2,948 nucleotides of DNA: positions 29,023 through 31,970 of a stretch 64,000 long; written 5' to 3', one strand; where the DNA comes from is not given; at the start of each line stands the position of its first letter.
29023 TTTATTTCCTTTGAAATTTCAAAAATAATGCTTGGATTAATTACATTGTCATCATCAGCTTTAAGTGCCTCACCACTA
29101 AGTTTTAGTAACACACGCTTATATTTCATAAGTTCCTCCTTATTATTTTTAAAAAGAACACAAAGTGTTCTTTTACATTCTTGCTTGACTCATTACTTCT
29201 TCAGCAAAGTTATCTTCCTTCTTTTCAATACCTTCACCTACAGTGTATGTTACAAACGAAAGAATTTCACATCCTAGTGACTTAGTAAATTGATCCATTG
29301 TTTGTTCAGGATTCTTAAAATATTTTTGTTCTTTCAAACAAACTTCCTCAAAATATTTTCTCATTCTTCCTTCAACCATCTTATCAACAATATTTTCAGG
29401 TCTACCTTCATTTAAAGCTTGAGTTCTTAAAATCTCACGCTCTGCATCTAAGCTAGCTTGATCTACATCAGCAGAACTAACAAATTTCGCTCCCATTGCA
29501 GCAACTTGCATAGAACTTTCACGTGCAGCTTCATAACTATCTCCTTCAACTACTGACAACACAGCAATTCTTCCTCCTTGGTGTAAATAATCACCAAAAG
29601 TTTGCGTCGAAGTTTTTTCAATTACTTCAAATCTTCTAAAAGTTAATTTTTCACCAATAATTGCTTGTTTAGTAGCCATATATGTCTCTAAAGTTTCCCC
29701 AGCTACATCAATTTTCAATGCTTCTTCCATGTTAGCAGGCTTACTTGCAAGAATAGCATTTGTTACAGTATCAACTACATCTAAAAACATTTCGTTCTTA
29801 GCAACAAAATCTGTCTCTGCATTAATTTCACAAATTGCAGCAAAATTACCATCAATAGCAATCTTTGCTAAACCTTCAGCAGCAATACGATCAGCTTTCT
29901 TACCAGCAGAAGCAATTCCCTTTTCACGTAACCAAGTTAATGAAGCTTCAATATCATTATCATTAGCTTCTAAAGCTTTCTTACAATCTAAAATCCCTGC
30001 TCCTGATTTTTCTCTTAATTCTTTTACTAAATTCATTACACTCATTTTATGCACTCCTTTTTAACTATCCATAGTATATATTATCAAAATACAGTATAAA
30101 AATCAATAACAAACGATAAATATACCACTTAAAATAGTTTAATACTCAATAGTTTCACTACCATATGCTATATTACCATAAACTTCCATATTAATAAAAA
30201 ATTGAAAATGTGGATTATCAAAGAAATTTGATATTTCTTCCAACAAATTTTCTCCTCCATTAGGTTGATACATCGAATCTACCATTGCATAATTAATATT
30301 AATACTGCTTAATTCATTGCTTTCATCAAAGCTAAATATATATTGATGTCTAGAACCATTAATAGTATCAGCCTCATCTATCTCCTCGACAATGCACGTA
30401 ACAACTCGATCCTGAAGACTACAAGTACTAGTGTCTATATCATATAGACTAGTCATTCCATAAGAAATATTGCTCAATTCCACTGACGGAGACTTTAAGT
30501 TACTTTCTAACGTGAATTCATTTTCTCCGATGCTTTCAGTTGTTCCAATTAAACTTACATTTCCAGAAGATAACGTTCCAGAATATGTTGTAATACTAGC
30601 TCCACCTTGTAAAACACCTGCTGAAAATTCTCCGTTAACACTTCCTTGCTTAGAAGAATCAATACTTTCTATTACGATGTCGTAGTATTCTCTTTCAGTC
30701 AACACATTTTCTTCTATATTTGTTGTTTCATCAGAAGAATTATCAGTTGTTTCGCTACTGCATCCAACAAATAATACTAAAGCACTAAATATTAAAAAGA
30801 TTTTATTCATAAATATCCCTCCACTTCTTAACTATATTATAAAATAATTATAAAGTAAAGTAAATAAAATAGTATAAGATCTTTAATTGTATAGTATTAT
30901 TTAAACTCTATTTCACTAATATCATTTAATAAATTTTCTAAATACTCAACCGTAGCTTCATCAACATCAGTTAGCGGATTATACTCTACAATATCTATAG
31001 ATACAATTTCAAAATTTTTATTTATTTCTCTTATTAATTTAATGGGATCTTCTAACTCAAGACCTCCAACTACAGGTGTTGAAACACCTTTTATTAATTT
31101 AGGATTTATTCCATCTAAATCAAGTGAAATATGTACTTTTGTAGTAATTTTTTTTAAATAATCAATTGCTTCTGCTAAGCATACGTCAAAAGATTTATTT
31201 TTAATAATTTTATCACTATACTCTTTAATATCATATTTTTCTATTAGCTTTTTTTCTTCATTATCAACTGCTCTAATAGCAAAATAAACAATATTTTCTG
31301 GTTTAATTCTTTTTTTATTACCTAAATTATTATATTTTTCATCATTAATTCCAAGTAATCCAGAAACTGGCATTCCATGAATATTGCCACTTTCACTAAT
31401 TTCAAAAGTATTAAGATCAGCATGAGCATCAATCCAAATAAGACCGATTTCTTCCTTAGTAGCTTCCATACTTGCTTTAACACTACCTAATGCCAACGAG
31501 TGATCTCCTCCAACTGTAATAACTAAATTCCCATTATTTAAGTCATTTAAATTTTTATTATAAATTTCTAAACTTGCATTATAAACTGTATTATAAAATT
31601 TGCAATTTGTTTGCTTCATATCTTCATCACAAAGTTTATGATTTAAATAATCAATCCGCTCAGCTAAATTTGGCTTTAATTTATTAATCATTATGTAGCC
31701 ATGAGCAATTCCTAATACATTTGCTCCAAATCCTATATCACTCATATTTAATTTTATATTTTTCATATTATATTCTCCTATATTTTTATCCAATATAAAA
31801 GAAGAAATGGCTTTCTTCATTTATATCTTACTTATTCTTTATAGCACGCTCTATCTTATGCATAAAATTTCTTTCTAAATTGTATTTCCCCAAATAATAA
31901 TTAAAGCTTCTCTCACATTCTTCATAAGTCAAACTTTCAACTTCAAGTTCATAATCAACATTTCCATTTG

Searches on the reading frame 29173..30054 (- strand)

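Call 52: search_protein_families(library=pfam, proteins=[window:29173-30054:-], max_evalue=0.0001)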
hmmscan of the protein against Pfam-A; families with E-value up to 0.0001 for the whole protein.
window:29173-30054:- (293 aa): 2 families
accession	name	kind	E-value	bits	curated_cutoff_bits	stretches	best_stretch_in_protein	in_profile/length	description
PF00889.24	EF_TS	-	2.1e-64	217.3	27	1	72-274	1-204/204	Elongation factor TS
PF25025.1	EF-Ts_N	-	1.3e-07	31.9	33.2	1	8-45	15-53/60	Elongation factor Ts, mitochondrial, N-terminal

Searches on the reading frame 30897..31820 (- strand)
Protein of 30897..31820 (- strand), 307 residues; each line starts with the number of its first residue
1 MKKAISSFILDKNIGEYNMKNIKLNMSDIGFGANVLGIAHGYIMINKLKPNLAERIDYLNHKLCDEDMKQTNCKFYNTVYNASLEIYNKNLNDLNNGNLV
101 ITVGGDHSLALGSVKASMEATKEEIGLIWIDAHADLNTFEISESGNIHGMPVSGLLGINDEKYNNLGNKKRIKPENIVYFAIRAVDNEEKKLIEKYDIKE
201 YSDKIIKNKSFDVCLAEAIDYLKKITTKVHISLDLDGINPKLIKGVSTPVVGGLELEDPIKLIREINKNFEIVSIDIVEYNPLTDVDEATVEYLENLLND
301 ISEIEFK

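Call 51: search_protein_families(library=pfam, proteins=[window:30897-31820:-], max_evalue=0.0001)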
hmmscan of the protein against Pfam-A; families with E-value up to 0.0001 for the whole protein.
window:30897-31820:- (307 aa): 1 family
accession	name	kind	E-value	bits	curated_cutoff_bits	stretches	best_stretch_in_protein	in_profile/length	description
PF00491.26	Arginase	-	6.9e-51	173.8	22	1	66-298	54-274/280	Arginase family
